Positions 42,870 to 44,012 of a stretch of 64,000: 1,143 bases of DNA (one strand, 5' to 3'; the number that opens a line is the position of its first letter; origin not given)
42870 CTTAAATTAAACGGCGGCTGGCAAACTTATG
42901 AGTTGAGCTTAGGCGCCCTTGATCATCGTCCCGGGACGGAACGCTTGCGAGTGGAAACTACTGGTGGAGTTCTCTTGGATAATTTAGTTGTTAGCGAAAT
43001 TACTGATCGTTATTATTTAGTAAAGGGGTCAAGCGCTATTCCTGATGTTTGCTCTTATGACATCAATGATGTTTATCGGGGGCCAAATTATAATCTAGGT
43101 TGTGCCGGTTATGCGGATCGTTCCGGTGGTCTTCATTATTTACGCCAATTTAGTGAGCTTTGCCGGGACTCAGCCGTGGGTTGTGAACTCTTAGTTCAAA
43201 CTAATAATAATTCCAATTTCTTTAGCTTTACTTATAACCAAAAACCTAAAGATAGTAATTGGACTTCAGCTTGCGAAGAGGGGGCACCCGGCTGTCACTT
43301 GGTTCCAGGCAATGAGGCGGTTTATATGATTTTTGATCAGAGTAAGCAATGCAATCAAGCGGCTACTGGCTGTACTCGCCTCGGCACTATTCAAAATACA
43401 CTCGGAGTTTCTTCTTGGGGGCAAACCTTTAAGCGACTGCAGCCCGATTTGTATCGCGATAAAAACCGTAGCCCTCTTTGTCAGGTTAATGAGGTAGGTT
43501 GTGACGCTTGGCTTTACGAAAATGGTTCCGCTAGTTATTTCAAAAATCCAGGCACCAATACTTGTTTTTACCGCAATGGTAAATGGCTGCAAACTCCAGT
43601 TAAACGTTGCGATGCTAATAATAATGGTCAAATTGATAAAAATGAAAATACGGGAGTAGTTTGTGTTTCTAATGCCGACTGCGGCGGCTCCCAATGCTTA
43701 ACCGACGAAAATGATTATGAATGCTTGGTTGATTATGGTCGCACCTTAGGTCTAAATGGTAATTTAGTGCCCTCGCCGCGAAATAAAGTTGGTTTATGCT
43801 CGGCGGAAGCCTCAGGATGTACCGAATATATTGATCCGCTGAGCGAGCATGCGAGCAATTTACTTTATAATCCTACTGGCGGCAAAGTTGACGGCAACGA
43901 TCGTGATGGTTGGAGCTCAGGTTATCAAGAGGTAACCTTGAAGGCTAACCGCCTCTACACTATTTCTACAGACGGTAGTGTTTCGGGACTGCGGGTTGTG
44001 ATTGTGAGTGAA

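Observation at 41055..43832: Ten-fold recurrence of an exact-spacing C-x5-G-C-x2-hydrophobic motif inside the giant ORF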

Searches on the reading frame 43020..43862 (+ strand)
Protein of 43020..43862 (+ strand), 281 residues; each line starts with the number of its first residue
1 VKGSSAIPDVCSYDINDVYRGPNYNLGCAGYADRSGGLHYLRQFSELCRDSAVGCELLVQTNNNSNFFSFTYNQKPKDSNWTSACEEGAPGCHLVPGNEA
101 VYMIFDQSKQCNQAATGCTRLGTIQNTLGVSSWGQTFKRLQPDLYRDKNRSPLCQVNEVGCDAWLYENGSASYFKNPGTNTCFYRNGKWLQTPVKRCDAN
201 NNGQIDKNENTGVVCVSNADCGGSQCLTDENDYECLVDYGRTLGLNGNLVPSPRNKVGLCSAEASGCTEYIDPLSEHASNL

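Call 58: predict_structure(alignment_id=A4)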
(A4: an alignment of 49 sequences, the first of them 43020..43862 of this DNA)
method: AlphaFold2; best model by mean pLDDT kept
length: 281 residues; sequences in the alignment: 49
mean_pLDDT: 62.1   pTM: 0.38
mean pLDDT of the five models: 62.1, 58.0, 57.7, 55.9, 53.8
residues with pLDDT >= 90: 33; 70-90: 66; 50-70: 91; < 50: 91
segments of 3 or more residues with pLDDT < 50: 1-5, 26-28, 30-32, 36-39, 41-57, 102-106, 109-112, 115-127, 130-140, 243-245, 263-281
pLDDT, mean of each block of 10 residues (from residue 1): 48 63 51 48 41 48 73 70 76 77 50 47 44 45 53 51 63 63 84 92 91 89 93 85 54 73 42 30 27
secondary structure, 60 per line:
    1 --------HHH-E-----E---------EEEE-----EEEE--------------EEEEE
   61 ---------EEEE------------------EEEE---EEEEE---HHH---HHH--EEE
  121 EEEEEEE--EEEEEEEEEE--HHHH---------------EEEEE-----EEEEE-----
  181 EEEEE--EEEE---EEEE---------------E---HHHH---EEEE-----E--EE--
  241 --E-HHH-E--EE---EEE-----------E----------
elements in order: E29-32 E38-41 E56-60 E70-73 E92-95 E99-103 E118-127 E130-139 H142-145 E161-165 E171-175 E181-185 E188-191 E195-198 H218-221 E225-228 E257-259

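Call 61: fold_search(model_id=the predicted structure, library=pdb)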
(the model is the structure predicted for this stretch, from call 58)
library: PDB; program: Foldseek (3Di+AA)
matches with E <= 10: 59; with E <= 0.001: 0
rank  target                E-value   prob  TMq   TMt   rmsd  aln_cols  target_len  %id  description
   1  8dwo_A                4.0e-01  0.03  0.08  0.07  30.0       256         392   10  Cryo-EM Structure of Eastern Equine Encephalitis Virus in complex with SKE26 Fab (released 2023-07-19)
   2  9fxb_C                8.3e-01  0.06  0.10  0.13  18.4       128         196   18  Cryo-EM structure of the type 1 pilus assembly platform as part of the FimI-bound chaperone-usher pilus complex (FimDH (released 2025-06-04)
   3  9c27                  8.8e-01  0.03  0.08  0.05  29.5       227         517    8  Infectious B19V capsid (released 2024-10-16)
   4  7ui9_a                1.2e+00  0.04  0.10  0.08  16.5       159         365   14  Core Mediator-PICearly (Copy A) (released 2023-02-15)
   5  5cm2_Z                1.4e+00  0.15  0.11  0.15   8.2        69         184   13  Structure of Y. lipolytica Trm9-Trm112 complex, a methyltransferase modifying U34 in the anticodon loop of some tRNAs (released 2015-10-21)
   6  8eeu_E                1.8e+00  0.02  0.09  0.07  32.1       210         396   10  Venezuelan equine encephalitis virus-like particle in complex with Fab SKT05 (released 2023-07-19)
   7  9fxs_C                3.2e+00  0.04  0.09  0.12  19.8       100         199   16  Cryo-EM structure of the type 1 pilus complex including pilus rod and FimI-bound assembly platform after incorporation (released 2025-06-04)
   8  6nz0_A                3.2e+00  0.01  0.09  0.06  29.9       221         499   13  Cryo-EM structure of AAV-2 in complex with AAVR PKD domains 1 and 2 (released 2019-06-12)
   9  2r61_A                3.5e+00  0.03  0.10  0.13  19.7       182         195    8  Crystal structure of the Staphylococcal superantigen-like protein SSL5 in complex with sialyl-Lewis X at pH 7.4 (released 2007-11-27)
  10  8t7h_A                3.5e+00  0.02  0.09  0.04  17.9       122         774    8  Quis-bound intermediate mGlu5 (released 2023-10-11)
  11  8eev_A                3.7e+00  0.01  0.09  0.07  29.0       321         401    7  Venezuelan equine encephalitis virus-like particle in complex with Fab SKT-20 (released 2023-07-19)
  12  7ef1_A                3.9e+00  0.04  0.09  0.15  15.3       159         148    6  crystal structure of maize SHH2 SAWADEE domain in complex with and H3K9me1 peptide (released 2021-06-30)
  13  1epw                  3.9e+00  0.02  0.11  0.04  17.5       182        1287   10  CRYSTAL STRUCTURE OF CLOSTRIDIUM NEUROTOXIN TYPE B (released 2000-11-01)
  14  6ul4_A                4.4e+00  0.02  0.11  0.09  18.0       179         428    9  Crystal structure of BoNT/B receptor-binding domain in complex with VHH JLO-G11 (released 2020-03-04)
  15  7b0w_C                4.7e+00  0.01  0.09  0.12  18.1       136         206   12  Crystal structure of the E. coli type 1 pilus assembly inhibitor FimI bound to FimC (released 2021-12-08)
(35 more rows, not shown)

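Call 72: find_related_loci(query=A4, collection=genome_contigs, flank=10000)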
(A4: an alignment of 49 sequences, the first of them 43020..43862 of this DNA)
Query A4 (281 aa) in genome_contigs; peptide patterns used: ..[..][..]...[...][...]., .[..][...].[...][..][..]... (x = any residue, [..] = any of these).
155 stretches matched a pattern; 113 encode a relative of the query (tblastn E <= 1e-3); the best 80 are kept; 80 distinct loci.
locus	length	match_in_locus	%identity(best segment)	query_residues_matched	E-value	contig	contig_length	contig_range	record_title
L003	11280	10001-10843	78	1-281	1e-156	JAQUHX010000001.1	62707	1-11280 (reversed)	MAG: Patescibacteria group bacterium isolate STCSWMC_47 NODE_823_length_62707_cov_15.040252_ST_CSWMC, whole genome shotg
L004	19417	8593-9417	57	1-281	1e-106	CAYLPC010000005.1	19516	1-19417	MAG TPA_asm: uncultured Gammaproteobacteria bacterium isolate SRP192927_co9_22 genome assembly, contig: NODE_1922_length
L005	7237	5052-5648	77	83-281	4e-105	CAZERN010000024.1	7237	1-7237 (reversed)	MAG TPA_asm: uncultured Gammaproteobacteria bacterium isolate binchicken_co59_795 genome assembly, contig: NODE_25147_le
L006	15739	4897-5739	53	1-281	9e-105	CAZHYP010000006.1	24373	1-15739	MAG TPA_asm: uncultured Gammaproteobacteria bacterium isolate SRP192927_co4_803 genome assembly, contig: NODE_3762_lengt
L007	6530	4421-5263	52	1-281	2e-100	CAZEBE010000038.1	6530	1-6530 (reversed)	MAG TPA_asm: uncultured Gammaproteobacteria bacterium isolate SRP192927_co1_989 genome assembly, contig: NODE_32363_leng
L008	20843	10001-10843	52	1-281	9e-98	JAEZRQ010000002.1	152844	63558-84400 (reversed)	MAG: Candidatus Parcubacteria bacterium isolate OH_PDB_195 k127_1463186, whole genome shotgun sequence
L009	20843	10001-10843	50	1-281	2e-92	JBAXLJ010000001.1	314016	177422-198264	MAG: Candidatus Falkowbacteria bacterium isolate ELA424 MAG424_1, whole genome shotgun sequence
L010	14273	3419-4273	48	1-281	2e-82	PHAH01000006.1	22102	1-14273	MAG: Candidatus Falkowbacteria bacterium HGW-Falkowbacteria-2 08E140C01_scaffold_1626, whole genome shotgun sequence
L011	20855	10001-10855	48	1-281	1e-80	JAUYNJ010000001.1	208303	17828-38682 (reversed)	MAG: bacterium isolate C3_metabat.bin.14 C3_k141_95619, whole genome shotgun sequence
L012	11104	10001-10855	48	1-281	7e-79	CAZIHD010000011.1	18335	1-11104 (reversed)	MAG TPA_asm: uncultured Gammaproteobacteria bacterium isolate SRP089250_co1_144 genome assembly, contig: NODE_5018_lengt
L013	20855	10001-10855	48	1-281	2e-78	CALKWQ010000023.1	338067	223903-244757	MAG TPA_asm: uncultured bacterium isolate SRR6007447_bin.26_CONCOCT_v1.1_MAG genome assembly, contig: ERZ724101.3, whole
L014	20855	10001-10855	47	1-281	1e-77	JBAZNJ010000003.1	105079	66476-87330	MAG: Patescibacteria group bacterium isolate SO_2017_LW4_64 scaffold_622_c1_LW137-91_2017, whole genome shotgun sequence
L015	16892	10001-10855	48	1-281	1e-77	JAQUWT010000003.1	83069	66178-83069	MAG: Patescibacteria group bacterium isolate STD2_197 NODE_904_length_83069_cov_4.548805_Sandtown_D2, whole genome shotg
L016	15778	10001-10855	46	1-281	4e-77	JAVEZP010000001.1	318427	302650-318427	MAG: Patescibacteria group bacterium isolate BF4_68 NODE_35_length_318427_cov_32.135375_Biofilm4, whole genome shotgun s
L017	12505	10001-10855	47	1-281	3e-77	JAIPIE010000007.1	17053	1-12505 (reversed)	MAG: Patescibacteria group bacterium isolate Tobar13.5m-G67 Tobar13-5m-C3807, whole genome shotgun sequence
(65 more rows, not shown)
